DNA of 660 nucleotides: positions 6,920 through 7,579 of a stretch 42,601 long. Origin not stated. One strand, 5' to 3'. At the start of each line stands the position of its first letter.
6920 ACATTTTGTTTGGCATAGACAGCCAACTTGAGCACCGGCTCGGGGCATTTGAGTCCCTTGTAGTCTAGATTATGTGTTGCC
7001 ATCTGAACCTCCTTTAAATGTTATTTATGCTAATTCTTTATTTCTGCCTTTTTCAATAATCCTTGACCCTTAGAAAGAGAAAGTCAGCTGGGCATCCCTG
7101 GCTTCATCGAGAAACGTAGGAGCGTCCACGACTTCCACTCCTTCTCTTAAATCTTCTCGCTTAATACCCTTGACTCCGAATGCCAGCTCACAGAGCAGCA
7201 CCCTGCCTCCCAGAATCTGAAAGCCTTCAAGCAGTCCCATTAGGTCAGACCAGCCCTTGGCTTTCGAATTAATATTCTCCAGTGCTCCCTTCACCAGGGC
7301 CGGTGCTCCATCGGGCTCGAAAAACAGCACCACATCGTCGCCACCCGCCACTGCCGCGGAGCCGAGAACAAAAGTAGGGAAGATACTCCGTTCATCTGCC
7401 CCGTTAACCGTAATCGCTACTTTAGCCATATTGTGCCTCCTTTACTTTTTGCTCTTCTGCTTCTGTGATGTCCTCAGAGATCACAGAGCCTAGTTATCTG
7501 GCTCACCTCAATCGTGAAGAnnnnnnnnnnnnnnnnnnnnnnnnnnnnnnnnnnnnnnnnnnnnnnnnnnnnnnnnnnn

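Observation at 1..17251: Sulfur-carrier genes (YeeE, 2x TusA, DsrE-like, secreted rhodanese) embedded in a duplicated HdrA-MvhD-NfnAB-like electron-bifurcation supercluster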

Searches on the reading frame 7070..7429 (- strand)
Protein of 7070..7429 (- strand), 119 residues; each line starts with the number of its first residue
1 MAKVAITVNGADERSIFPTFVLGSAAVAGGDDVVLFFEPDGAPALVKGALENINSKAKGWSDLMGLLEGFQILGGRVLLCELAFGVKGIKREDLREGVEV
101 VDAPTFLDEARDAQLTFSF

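Call 3: search_protein_families(library=pfam, proteins=[window:7070-7429:-])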
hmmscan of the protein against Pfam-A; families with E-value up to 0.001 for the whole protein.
window:7070-7429:- (119 aa): 2 families
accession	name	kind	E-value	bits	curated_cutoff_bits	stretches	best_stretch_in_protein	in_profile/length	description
PF13686.11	DrsE_2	-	1.9e-08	34.8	25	1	56-115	94-153/156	DsrE/DsrF/DrsH-like family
PF02635.20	DsrE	-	0.00069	20.2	22.7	1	3-114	2-111/116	DsrE/DsrF-like family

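Call 8: search_protein_families(library=ncbifam, proteins=[window:7070-7429:-], max_evalue=0.00001)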
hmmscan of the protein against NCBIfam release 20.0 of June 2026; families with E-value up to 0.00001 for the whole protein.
window:7070-7429:- (119 aa): 0 families

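Call 10: find_encoding_contigs(protein=window:7070-7429:-, flank=10000, max_places=10)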
Protein window:7070-7429:- (119 aa): 5 contigs read that carry it; 5 places shown.
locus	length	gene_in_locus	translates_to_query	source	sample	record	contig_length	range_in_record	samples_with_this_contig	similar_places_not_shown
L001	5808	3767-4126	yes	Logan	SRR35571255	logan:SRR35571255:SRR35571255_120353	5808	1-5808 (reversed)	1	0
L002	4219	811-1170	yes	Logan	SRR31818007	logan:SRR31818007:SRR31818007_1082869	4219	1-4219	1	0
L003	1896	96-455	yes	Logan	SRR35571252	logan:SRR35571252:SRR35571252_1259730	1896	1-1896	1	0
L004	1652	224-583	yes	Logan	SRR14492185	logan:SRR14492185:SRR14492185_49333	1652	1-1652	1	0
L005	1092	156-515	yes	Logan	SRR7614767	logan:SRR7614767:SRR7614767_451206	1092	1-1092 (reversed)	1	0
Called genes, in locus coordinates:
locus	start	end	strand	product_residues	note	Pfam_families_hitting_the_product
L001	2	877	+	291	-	?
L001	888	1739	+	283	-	PF10418:DHODB_Fe-S_bind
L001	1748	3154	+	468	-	PF14691:Fer4_20, PF02826:2-Hacid_dh_C (faint), PF01262:AlaDh_PNT_C (faint), PF00890:FAD_binding_2 (weak), PF01266:DAO (weak), PF01946:Thi4 (weak), PF07992:Pyr_redox_2, PF13450:NAD_binding_8, +4 more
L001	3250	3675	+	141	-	PF02662:FlpD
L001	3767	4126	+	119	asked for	PF13686:DrsE_2 (weak)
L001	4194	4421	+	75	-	PF01206:TusA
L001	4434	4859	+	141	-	PF02662:FlpD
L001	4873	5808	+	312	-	?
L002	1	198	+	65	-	?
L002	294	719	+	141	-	PF02662:FlpD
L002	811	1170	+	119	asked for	PF13686:DrsE_2 (weak)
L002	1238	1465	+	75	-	PF01206:TusA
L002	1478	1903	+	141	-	PF02662:FlpD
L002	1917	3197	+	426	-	PF00070:Pyr_redox (faint), PF03486:HI0933_like (faint), PF07992:Pyr_redox_2 (weak), PF12831:FAD_oxidored (weak), PF13450:NAD_binding_8 (weak)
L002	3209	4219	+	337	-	?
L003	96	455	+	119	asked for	PF13686:DrsE_2 (weak)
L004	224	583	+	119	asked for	PF13686:DrsE_2 (weak)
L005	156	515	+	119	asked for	PF13686:DrsE_2 (weak)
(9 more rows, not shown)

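Call 11: find_homologous_proteins(query=window:7070-7429:-)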
Query window:7070-7429:- (119 aa): 68 proteins with E <= 0.001 among 103 candidates.
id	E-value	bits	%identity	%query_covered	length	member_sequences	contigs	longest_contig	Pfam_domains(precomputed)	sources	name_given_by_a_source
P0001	3.9e-69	248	97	100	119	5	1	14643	PF13686.12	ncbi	ncbi:MAG: DsrE/DsrF/DrsH-like family protein [Dehalococcoidia bacterium]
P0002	3.8e-65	235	92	100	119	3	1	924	PF13686.12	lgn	-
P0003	2.2e-64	232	91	100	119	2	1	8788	PF13686.12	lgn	-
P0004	9.6e-63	227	89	100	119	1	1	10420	PF13686.12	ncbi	ncbi:MAG: DsrE/DsrF/DrsH-like family protein [Dehalococcoidia bacterium]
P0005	1.3e-61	224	87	100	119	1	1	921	PF13686.12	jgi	-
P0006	2.2e-61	223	87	100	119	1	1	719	PF13686.12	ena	-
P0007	4.9e-61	222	85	100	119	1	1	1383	PF13686.12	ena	-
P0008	4.2e-60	219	85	100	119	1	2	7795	PF13686.12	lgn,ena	-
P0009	1.2e-59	217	84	100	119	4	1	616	PF13686.12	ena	-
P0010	4.0e-58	212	85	99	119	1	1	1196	PF13686.12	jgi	-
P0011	8.0e-58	211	83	100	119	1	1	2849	PF13686.12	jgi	-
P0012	5.5e-56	205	82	100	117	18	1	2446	PF13686.12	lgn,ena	-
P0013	5.5e-56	205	82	100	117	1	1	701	PF13686.12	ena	-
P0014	1.2e-55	204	77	100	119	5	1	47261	PF13686.12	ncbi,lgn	ncbi:MAG: DsrE/DsrF/DrsH-like family protein [Dehalococcoidia bacterium]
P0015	5.1e-54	199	81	100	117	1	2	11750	PF13686.12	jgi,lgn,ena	-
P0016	6.9e-54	199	76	100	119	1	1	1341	PF13686.12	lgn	-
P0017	2.1e-49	184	76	100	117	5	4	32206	PF02635.21,PF13686.12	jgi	jgi:predicted peroxiredoxin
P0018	1.5e-46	175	73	100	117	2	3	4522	PF02635.21,PF13686.12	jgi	jgi:predicted peroxiredoxin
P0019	1.8e-44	168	72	100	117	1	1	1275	PF02635.21,PF13686.12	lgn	-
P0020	1.4e-43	165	71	100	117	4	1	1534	PF02635.21,PF13686.12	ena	-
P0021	1.4e-43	165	71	100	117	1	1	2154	PF02635.21,PF13686.12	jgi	-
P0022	2.6e-43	165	70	100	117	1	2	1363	PF02635.21,PF13686.12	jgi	-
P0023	3.5e-43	164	66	100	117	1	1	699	PF02635.21,PF13686.12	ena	-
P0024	3.1e-42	161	69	100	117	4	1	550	PF02635.21,PF13686.12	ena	-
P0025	7.8e-42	160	68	100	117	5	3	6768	PF02635.21,PF13686.12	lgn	-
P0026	2.6e-41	158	68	100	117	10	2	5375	PF02635.21,PF13686.12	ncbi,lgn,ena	-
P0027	3.4e-41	158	68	100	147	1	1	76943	PF13686.12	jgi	jgi:predicted peroxiredoxin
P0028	6.6e-41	157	62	100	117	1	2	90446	PF02635.21,PF13686.12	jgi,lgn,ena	-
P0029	8.4e-41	156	66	100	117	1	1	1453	PF02635.21,PF13686.12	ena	-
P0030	7.3e-40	153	64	100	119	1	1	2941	PF02635.21,PF13686.12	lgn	-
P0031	9.0e-40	153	66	100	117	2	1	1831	PF02635.21,PF13686.12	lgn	-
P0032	9.5e-40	153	65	100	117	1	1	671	PF02635.21,PF13686.12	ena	-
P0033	2.4e-39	152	65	100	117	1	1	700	PF02635.21,PF13686.12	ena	-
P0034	3.5e-39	151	66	100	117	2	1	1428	PF02635.21,PF13686.12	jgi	-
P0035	7.0e-39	150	67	100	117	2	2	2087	PF02635.21,PF13686.12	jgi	-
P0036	2.5e-38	148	66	100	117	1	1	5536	PF02635.21,PF13686.12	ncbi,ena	-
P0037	5.4e-38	147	63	100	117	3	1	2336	PF02635.21,PF13686.12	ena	-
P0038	2.0e-37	146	63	100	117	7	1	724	PF02635.21,PF13686.12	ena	-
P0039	6.7e-37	144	63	100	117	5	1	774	PF02635.21,PF13686.12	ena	-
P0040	6.9e-37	144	65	100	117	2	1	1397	PF02635.21,PF13686.12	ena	-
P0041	1.0e-36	143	61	100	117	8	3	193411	PF02635.21,PF13686.12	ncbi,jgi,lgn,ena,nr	ncbi:MAG: peroxiredoxin [Dehalococcoidia bacterium]|nr:MAG: peroxiredoxin [Dehalococcoidia bacterium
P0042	1.1e-36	143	61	100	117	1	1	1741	PF02635.21,PF13686.12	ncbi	-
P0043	2.7e-36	142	63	100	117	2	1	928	PF02635.21,PF13686.12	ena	-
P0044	1.4e-35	140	60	100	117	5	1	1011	PF02635.21,PF13686.12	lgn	-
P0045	2.0e-35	139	61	100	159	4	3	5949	PF02635.21,PF13686.12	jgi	-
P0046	2.4e-35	139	61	100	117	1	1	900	PF02635.21,PF13686.12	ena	-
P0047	2.4e-35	139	61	100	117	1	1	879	PF02635.21,PF13686.12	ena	-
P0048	7.1e-35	137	56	100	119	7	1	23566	PF02635.21,PF13686.12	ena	-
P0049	7.7e-35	137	60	100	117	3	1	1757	PF02635.21,PF13686.12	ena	-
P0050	1.0e-34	137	61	100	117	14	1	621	PF02635.21,PF13686.12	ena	-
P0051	1.2e-34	137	58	100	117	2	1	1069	PF02635.21,PF13686.12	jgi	-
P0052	1.4e-34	136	56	100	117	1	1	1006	PF02635.21,PF13686.12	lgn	-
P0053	1.5e-34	136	62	100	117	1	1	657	PF02635.21,PF13686.12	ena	-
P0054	3.4e-34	135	53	100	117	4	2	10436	PF02635.21,PF13686.12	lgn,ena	-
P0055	8.8e-34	134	59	100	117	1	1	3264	PF02635.21,PF13686.12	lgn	-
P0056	1.6e-33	133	57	100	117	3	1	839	PF02635.21,PF13686.12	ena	-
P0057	1.7e-33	133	56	100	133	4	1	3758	PF02635.21,PF13686.12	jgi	-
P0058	2.9e-33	132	59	100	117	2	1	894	PF02635.21,PF13686.12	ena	-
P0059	3.1e-33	132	58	100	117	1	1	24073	PF02635.21,PF13686.12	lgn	-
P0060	5.5e-33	131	58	100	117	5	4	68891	PF02635.21,PF13686.12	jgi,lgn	-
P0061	1.0e-31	127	58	100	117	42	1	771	PF02635.21,PF13686.12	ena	-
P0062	2.6e-31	126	58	100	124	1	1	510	PF02635.21,PF13686.12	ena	-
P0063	4.7e-31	125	55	100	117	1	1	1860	PF02635.21,PF13686.12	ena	-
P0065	1.5e-29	120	58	90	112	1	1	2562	PF02635.21,PF13686.12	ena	-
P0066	2.3e-29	120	55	100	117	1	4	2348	PF02635.21,PF13686.12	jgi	jgi:predicted peroxiredoxin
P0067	1.1e-28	117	63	84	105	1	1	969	PF02635.21,PF13686.12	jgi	-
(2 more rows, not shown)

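Call 14: find_related_loci(query=A1, collection=genome_contigs, flank=10000)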
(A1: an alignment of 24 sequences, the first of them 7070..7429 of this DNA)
Query A1 (119 aa) in genome_contigs; peptide patterns used: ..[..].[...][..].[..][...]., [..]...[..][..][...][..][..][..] (x = any residue, [..] = any of these).
177 stretches matched a pattern; 161 encode a relative of the query (tblastn E <= 1e-3); the best 80 are kept; 80 distinct loci.
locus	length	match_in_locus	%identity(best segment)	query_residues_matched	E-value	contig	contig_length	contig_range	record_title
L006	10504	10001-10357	97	1-119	1e-73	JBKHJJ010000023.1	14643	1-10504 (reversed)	MAG: Dehalococcoidia bacterium isolate D4M11_38 NODE_2193_length_14643_cov_9.933781, whole genome shotgun sequence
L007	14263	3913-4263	78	3-119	7e-52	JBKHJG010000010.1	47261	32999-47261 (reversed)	MAG: Dehalococcoidia bacterium isolate D4M11_26 NODE_257_length_47261_cov_133.821082, whole genome shotgun sequence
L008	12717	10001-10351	71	1-119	8e-49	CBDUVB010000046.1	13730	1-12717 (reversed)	MAG TPA_asm: uncultured bacterium isolate SRR22302362_binner12_Refined_56 genome assembly, contig: ERZ25746724.2021, who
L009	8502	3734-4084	68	1-119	3e-47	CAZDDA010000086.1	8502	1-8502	MAG TPA_asm: uncultured Thermotogae bacterium isolate binchicken_co334_192 genome assembly, contig: NODE_15808_length_85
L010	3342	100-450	61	1-119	2e-44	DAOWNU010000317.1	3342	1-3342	MAG TPA_asm: bacterium isolate CSMAG_3036 CSMAG_3036_k141_2956951_length_3342_cov_12.0000, whole genome shotgun sequence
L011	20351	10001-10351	60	1-119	1e-42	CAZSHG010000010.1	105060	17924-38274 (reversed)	MAG TPA_asm: uncultured bacterium isolate binchicken_co17_265 genome assembly, contig: NODE_554_length_105060_cov_6.9784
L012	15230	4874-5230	58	1-119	2e-42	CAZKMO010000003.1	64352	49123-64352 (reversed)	MAG TPA_asm: uncultured bacterium isolate binchicken_co89_50 genome assembly, contig: NODE_503_length_64352_cov_5.129415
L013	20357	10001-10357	60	1-119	8e-43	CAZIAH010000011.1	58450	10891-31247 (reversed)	MAG TPA_asm: uncultured bacterium isolate SRP323688_co1_225 genome assembly, contig: NODE_1020_length_58450_cov_8.678534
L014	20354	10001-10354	61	1-119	1e-42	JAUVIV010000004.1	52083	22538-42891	MAG: bacterium isolate CSMAG_437 CSMAG_437_k127_1149970_length_52083_cov_15.6885, whole genome shotgun sequence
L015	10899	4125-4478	59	1-119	2e-42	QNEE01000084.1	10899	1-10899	MAG: bacterium isolate B46_G16 B46_Guay16_scaffold_04399, whole genome shotgun sequence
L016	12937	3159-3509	61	1-119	6e-42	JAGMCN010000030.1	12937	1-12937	MAG: candidate division WOR-3 bacterium isolate RS_17_16 ZL495.bin.16.fa_30, whole genome shotgun sequence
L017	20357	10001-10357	59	1-119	4e-42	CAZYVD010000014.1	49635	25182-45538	MAG TPA_asm: uncultured bacterium isolate binchicken_co256_918 genome assembly, contig: NODE_815_length_49635_cov_6.8779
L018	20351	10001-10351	61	1-119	4e-42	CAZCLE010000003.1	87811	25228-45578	MAG TPA_asm: uncultured Dehalococcoidales bacterium isolate binchicken_co332_61 genome assembly, contig: NODE_10_length_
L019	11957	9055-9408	58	1-119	5e-42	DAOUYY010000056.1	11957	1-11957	MAG TPA_asm: Candidatus Neomarinimicrobiota bacterium isolate CSMAG_939 CSMAG_939_k141_4433391_length_11957_cov_10.7393,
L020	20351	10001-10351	61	1-119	9e-42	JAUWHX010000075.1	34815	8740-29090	MAG: bacterium isolate CSMAG_2279 CSMAG_2279_k141_535273_length_34815_cov_19.0000, whole genome shotgun sequence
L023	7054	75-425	56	1-119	3e-41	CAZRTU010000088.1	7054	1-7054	MAG TPA_asm: uncultured bacterium isolate binchicken_co89_570 genome assembly, contig: NODE_22546_length_7054_cov_3.8221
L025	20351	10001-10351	55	1-119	2e-41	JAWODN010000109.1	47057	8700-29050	MAG: Candidatus Aminicenantes bacterium isolate BLK5-2.bin.174 k191_1325471, whole genome shotgun sequence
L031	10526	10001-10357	53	1-119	6e-40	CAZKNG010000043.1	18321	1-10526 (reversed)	MAG TPA_asm: uncultured bacterium isolate binchicken_co13_191 genome assembly, contig: NODE_4371_length_18321_cov_5.2148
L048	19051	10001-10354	57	1-119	3e-39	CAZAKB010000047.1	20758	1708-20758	MAG TPA_asm: uncultured bacterium isolate SRP178699_co1_181 genome assembly, contig: NODE_3076_length_20758_cov_13.97082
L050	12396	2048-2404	55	1-119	7e-39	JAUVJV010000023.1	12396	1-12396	MAG: Candidatus Eisenbacteria bacterium isolate CSMAG_463 CSMAG_463_k127_2552827_length_12396_cov_21.2558, whole genome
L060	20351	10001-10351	52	1-119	2e-38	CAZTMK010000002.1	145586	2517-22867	MAG TPA_asm: uncultured Thermoplasmatales archaeon isolate SRP323688_co1_285 genome assembly, contig: NODE_211_length_14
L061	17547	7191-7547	54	1-119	2e-38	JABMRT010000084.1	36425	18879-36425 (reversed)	MAG: candidate division KSB1 bacterium isolate bin.322 k141_2440618, whole genome shotgun sequence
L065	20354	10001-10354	55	1-119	2e-38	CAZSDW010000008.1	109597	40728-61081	MAG TPA_asm: uncultured bacterium isolate SRP214966_co4_6 genome assembly, contig: NODE_46_length_109597_cov_7.170583, w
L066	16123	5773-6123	55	1-119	1e-38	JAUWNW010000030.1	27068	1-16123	MAG: Candidatus Aminicenantes bacterium isolate CSMAG_2434 CSMAG_2434_k141_25126_length_27068_cov_9.0000, whole genome s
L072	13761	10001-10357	53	1-119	8e-38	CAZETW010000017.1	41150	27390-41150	MAG TPA_asm: uncultured bacterium isolate SRP141376_co1_354 genome assembly, contig: NODE_2269_length_41150_cov_48.90782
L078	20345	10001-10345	54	3-119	8e-37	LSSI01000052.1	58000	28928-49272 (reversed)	MAG: Thermoplasmatales archaeon SM1-50 WOR1_30_36_335, whole genome shotgun sequence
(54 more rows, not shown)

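Call 24: search_protein_families(library=pfam, proteins=[L025:14253-15461:+, L025:15454-16566:+, L025:16563-16994:+, L025:17257-18666:+, L025:18629-20140:+, L025:8100-9425:+, L025:9645-9932:+, L078:14046-15185:+, L078:15172-16284:+, L078:7301-8287:+], max_evalue=0.01)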
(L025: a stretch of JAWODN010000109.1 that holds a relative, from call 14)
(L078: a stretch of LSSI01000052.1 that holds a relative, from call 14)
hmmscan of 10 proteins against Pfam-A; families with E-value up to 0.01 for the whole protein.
L025:14253-15461:+ (402 aa): 11 families
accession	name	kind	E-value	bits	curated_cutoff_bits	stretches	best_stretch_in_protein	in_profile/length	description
PF12797.12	Fer4_2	-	3.9e-08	33.2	24.5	2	327-339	9-21/22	4Fe-4S binding domain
PF13183.11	Fer4_8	-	2e-07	31.9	27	1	262-341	2-67/68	4Fe-4S dicluster domain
PF12838.12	Fer4_7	-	4.1e-07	30.8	27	1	264-340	1-50/52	4Fe-4S dicluster domain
PF13237.11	Fer4_10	-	8.7e-07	29.2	25.5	0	262-281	6-22/53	4Fe-4S dicluster domain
PF00037.32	Fer4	-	2.5e-06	27.5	21.1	2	263-276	6-19/24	4Fe-4S binding domain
PF13187.11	Fer4_9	-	5.8e-06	26.7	27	1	264-340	1-49/52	4Fe-4S dicluster domain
PF12800.12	Fer4_4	-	0.00038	21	24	1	327-339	3-15/17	4Fe-4S binding domain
PF13484.11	Fer4_16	-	0.00086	20.5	30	0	328-341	2-15/66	4Fe-4S double cluster binding domain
PF13534.11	Fer4_17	-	0.0022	18.9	22.2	1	264-342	1-60/61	4Fe-4S dicluster domain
PF13746.11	Fer4_18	-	0.0022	18.6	27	0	253-277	49-73/114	4Fe-4S dicluster domain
PF12798.12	Fer4_3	-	0.0091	17.2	27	0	328-339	1-12/15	4Fe-4S binding domain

L025:15454-16566:+ (370 aa): 7 families
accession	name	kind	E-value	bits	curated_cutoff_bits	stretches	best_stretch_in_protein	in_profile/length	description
PF04432.18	FrhB_FdhB_C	-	4.9e-11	43.2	23.3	1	85-207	4-145/150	Coenzyme F420 hydrogenase/dehydrogenase, beta subunit C terminus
PF12838.12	Fer4_7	-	4.9e-08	33.8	27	1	263-325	2-52/52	4Fe-4S dicluster domain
PF13183.11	Fer4_8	-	9.1e-06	26.6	27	1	247-325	4-68/68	4Fe-4S dicluster domain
PF13187.11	Fer4_9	-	2e-05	24.9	27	1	248-324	2-50/52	4Fe-4S dicluster domain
PF13237.11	Fer4_10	-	4.8e-05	23.6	25.5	1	306-333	4-22/53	4Fe-4S dicluster domain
PF00037.32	Fer4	-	0.0017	18.5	21.1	1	311-325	8-22/24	4Fe-4S binding domain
PF12837.12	Fer4_6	-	0.002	18.5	25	1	307-325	5-23/24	4Fe-4S binding domain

L025:16563-16994:+ (143 aa): 1 family
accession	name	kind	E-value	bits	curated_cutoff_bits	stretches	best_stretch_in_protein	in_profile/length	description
PF02662.21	FlpD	-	2.9e-49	166.6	22.3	1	11-133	1-123/123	Methyl-viologen-reducing hydrogenase, delta subunit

L025:17257-18666:+ (469 aa): 1 family
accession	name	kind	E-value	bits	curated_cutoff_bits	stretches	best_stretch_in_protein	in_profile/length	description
PF01554.23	MatE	-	9.2e-59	198.2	24.9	2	28-188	1-161/161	MatE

L025:18629-20140:+ (503 aa): 3 families
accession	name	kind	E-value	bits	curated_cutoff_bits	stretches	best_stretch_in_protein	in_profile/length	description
PF01546.33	Peptidase_M20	-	1.1e-21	78.1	24.6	1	151-481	3-205/206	Peptidase family M20/M25/M40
PF07687.19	M20_dimer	-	3e-05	24.4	21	1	279-377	18-104/107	Peptidase dimerisation domain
PF04389.22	Peptidase_M28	-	0.00066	19.9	21.3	1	135-221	2-67/193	Peptidase family M28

L025:8100-9425:+ (441 aa): 0 families

L025:9645-9932:+ (95 aa): 5 families
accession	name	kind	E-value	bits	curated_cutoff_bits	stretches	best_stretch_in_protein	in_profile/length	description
PF01022.26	HTH_5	-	2.4e-14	53.4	22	1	20-64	2-46/47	Bacterial regulatory protein, arsR family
PF12840.13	HTH_20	-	2.9e-06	27.6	27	1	17-64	1-49/51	Helix-turn-helix domain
PF01978.25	TrmB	-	0.0022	18.2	25.6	1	29-79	17-67/68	Sugar-specific transcriptional regulator TrmB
PF13601.12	HTH_34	-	0.0037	17.8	27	1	21-66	1-47/80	Winged helix DNA-binding domain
PF24033.1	DUF7342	-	0.0099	16.3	31.6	0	25-78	9-62/150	Family of unknown function (DUF7342)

L078:14046-15185:+ (379 aa): 12 families
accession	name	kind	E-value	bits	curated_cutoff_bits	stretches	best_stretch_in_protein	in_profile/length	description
PF04432.18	FrhB_FdhB_C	-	5.6e-08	33.2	23.3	1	159-205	90-136/150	Coenzyme F420 hydrogenase/dehydrogenase, beta subunit C terminus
PF13183.11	Fer4_8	-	4.6e-07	30.7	27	1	253-332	3-68/68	4Fe-4S dicluster domain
PF13237.11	Fer4_10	-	6e-07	29.7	25.5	2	253-282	7-22/53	4Fe-4S dicluster domain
PF13187.11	Fer4_9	-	2.3e-05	24.8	27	1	254-331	1-50/52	4Fe-4S dicluster domain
PF00037.32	Fer4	-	2.3e-05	24.5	21.1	2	318-330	8-20/24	4Fe-4S binding domain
PF12797.12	Fer4_2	-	4.6e-05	23.5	24.5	1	311-329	3-21/22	4Fe-4S binding domain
PF12838.12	Fer4_7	-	7.1e-05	23.6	27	1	254-331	1-51/52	4Fe-4S dicluster domain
PF14697.11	Fer4_21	-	0.00059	20.4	35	0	254-279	7-32/59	4Fe-4S dicluster domain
PF13746.11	Fer4_18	-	0.00088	19.9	27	0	249-267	55-73/114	4Fe-4S dicluster domain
PF13534.11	Fer4_17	-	0.0015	19.5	22.2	1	254-332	1-60/61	4Fe-4S dicluster domain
PF12800.12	Fer4_4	-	0.0032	18.2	24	1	317-330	3-16/17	4Fe-4S binding domain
PF12798.12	Fer4_3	-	0.0099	17.1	27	0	318-331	1-14/15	4Fe-4S binding domain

L078:15172-16284:+ (370 aa): 12 families
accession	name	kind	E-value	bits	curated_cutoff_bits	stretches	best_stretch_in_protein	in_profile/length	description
PF04432.18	FrhB_FdhB_C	-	8.9e-11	42.3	23.3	1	87-202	4-137/150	Coenzyme F420 hydrogenase/dehydrogenase, beta subunit C terminus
PF13187.11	Fer4_9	-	1.1e-07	32.2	27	1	248-325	1-50/52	4Fe-4S dicluster domain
PF13237.11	Fer4_10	-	3.5e-06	27.3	25.5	1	311-334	8-22/53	4Fe-4S dicluster domain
PF12838.12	Fer4_7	-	2.3e-05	25.2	27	1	248-326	1-52/52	4Fe-4S dicluster domain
PF00037.32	Fer4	-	5.4e-05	23.3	21.1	1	312-326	8-22/24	4Fe-4S binding domain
PF13183.11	Fer4_8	-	5.5e-05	24.1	27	1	248-326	4-68/68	4Fe-4S dicluster domain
PF13484.11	Fer4_16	-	9.4e-05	23.5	30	0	309-325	50-66/66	4Fe-4S double cluster binding domain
PF12797.12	Fer4_2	-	0.00015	21.9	24.5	2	246-260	7-21/22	4Fe-4S binding domain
PF14697.11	Fer4_21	-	0.00023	21.7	35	0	311-325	40-54/59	4Fe-4S dicluster domain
PF17179.9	Fer4_22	-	0.0016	19.7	27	0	248-267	1-20/95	4Fe-4S dicluster domain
PF12798.12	Fer4_3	-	0.0029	18.8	27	1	312-326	1-15/15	4Fe-4S binding domain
PF12837.12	Fer4_6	-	0.0093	16.3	25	1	311-326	8-23/24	4Fe-4S binding domain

L078:7301-8287:+ (328 aa): 1 family
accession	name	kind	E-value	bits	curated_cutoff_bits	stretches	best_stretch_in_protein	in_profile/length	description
PF00149.33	Metallophos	-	1.2e-16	62.1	21.5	1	41-253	3-190/191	Calcineurin-like phosphoesterase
